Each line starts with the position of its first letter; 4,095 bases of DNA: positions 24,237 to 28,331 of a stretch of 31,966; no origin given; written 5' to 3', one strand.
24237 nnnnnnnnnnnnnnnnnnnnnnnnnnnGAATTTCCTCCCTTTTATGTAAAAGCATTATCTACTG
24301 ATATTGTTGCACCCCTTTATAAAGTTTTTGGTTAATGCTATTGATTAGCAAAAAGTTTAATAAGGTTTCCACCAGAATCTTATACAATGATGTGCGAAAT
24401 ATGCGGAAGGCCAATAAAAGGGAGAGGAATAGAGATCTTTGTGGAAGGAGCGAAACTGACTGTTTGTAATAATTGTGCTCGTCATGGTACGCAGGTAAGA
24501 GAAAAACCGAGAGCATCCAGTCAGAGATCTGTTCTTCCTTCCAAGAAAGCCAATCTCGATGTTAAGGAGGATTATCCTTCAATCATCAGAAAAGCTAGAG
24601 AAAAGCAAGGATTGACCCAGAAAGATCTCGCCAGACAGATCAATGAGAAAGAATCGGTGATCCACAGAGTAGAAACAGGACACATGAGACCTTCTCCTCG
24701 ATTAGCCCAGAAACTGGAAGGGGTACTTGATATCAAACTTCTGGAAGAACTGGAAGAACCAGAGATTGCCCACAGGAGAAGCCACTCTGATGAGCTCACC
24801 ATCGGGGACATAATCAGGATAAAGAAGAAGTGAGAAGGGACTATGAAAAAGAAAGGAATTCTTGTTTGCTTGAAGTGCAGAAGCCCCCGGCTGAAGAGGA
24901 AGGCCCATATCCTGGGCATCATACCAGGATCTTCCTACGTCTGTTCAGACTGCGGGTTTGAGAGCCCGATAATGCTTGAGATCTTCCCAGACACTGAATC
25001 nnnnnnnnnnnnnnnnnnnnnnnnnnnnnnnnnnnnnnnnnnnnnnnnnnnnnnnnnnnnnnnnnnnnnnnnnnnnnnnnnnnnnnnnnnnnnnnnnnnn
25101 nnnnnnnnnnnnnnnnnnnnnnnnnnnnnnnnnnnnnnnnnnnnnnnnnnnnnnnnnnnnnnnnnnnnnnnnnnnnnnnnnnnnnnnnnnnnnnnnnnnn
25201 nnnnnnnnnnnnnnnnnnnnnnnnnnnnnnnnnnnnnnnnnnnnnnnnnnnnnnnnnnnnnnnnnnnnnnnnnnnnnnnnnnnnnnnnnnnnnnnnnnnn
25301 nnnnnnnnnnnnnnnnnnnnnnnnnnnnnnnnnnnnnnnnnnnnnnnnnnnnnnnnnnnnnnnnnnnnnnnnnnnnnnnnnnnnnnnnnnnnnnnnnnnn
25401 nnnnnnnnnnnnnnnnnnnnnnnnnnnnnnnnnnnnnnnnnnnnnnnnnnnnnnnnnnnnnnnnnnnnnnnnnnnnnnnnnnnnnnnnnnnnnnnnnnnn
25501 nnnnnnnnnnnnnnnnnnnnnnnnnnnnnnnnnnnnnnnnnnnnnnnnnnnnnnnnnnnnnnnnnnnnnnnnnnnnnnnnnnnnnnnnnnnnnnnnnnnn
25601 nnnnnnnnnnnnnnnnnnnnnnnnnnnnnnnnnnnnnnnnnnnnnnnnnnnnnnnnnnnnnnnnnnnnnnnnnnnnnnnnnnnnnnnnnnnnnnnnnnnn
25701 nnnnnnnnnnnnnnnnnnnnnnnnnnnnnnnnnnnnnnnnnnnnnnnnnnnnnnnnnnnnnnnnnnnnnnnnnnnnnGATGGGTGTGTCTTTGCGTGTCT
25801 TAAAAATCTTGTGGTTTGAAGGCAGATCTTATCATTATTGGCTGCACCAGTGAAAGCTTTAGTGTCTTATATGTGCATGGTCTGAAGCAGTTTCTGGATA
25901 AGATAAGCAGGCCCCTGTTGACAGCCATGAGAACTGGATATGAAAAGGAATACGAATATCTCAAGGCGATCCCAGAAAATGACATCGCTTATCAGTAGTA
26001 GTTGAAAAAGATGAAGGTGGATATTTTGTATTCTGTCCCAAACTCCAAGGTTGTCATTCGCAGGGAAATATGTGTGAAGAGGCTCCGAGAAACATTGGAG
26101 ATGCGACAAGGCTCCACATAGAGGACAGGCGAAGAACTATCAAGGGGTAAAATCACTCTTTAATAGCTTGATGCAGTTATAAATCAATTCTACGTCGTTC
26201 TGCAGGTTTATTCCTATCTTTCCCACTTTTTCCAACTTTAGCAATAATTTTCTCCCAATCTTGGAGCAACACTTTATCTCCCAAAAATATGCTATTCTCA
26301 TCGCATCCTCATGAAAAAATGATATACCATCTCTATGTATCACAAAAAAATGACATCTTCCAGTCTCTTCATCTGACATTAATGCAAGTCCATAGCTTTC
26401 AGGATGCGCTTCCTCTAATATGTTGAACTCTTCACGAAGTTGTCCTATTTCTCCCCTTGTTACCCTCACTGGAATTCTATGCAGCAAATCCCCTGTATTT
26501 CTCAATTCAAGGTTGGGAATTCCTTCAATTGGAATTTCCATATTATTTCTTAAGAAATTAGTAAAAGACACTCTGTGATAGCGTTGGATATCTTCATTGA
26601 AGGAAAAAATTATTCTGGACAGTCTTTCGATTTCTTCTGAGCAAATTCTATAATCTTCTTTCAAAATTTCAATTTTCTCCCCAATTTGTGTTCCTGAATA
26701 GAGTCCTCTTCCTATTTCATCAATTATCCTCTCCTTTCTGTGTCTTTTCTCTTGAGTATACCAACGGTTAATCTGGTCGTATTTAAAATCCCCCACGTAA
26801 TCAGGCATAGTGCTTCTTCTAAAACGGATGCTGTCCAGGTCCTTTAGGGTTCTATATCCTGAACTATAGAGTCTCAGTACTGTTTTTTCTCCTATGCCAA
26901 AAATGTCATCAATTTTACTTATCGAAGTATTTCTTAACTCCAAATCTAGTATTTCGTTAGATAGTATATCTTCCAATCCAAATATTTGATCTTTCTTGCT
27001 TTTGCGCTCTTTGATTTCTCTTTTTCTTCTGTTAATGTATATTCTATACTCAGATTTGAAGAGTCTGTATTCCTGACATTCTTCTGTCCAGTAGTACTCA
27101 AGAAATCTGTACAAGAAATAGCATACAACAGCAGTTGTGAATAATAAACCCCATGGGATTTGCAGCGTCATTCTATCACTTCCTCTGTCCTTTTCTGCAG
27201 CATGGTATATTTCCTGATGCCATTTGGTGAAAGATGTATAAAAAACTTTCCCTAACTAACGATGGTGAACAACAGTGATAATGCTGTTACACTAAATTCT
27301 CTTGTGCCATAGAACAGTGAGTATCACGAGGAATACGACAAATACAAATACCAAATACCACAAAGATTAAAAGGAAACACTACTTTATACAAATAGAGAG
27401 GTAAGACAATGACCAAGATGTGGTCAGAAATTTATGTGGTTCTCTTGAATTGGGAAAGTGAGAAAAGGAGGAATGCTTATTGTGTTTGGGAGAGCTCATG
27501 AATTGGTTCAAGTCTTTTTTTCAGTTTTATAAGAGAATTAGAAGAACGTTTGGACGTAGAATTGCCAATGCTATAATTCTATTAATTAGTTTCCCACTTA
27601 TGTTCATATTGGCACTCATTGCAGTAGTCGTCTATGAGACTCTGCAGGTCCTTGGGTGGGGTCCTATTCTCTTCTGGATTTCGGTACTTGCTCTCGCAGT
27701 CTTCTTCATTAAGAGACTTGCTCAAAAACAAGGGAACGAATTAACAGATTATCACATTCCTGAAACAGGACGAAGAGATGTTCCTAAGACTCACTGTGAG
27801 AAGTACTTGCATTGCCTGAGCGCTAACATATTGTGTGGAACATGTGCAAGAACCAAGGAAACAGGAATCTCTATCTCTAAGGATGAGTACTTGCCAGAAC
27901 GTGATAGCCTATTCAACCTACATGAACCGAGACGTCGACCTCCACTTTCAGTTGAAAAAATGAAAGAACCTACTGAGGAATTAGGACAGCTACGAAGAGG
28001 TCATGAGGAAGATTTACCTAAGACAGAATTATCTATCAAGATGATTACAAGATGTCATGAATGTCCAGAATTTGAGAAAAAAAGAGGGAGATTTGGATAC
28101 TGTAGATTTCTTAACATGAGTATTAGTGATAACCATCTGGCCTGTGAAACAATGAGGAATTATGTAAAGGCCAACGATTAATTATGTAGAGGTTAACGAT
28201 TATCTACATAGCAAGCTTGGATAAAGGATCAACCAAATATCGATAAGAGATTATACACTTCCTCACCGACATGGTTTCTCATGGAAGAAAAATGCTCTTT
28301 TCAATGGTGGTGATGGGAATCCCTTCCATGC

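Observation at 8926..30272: Four intergenic copies of a bacterial parS-like 16-bp palindrome in an archaeal chromosome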

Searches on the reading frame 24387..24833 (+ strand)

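Call 10: search_protein_families(library=pfam, proteins=[window:24387-24833:+], max_evalue=0.01)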
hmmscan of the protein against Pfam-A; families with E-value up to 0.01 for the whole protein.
window:24387-24833:+ (148 aa): 7 families
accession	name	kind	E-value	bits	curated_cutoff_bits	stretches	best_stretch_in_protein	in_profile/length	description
PF01381.28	HTH_3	-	1.1e-13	51.4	23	1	67-119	1-53/55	Helix-turn-helix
PF13560.12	HTH_31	-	4.1e-06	27.4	27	1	68-110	7-50/64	Helix-turn-helix domain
PF15731.11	MqsA_antitoxin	-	0.00011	22.8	30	1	13-115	23-121/131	Antitoxin component of bacterial toxin-antitoxin system, MqsA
PF24250.1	HVO_2718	-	0.00011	22.5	30.3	1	3-41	18-55/173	Transcription regulator HVO_2718-like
PF13744.12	HTH_37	-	0.0023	18.1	27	1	52-100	8-56/80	Helix-turn-helix domain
PF12844.13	HTH_19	-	0.0024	18.2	30.2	1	67-125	4-54/64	Helix-turn-helix domain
PF13413.12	HTH_25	-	0.0027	17.9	24.6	1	67-101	2-36/62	Helix-turn-helix domain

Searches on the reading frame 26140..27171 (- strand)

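Call 10: search_protein_families(library=pfam, proteins=[window:26140-27171:-], max_evalue=0.01)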
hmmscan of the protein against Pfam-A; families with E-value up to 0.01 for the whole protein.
window:26140-27171:- (343 aa): 2 families
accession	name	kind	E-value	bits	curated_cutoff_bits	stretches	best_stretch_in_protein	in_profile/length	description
PF10391.15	DNA_pol_lambd_f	-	3.3e-05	24.1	29.8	1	89-114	5-30/51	Fingers domain of DNA polymerase lambda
PF14520.12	HHH_5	-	0.0011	19.9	27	1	88-112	5-29/57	Helix-hairpin-helix domain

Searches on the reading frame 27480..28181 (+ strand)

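Call 10: search_protein_families(library=pfam, proteins=[window:27480-28181:+], max_evalue=0.01)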
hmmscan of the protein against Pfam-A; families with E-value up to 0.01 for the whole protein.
window:27480-28181:+ (233 aa): 1 family
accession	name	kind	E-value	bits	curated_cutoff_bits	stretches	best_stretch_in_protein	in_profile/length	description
PF15052.11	TMEM169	-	0.0055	17.4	27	1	6-69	38-99/131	TMEM169 protein family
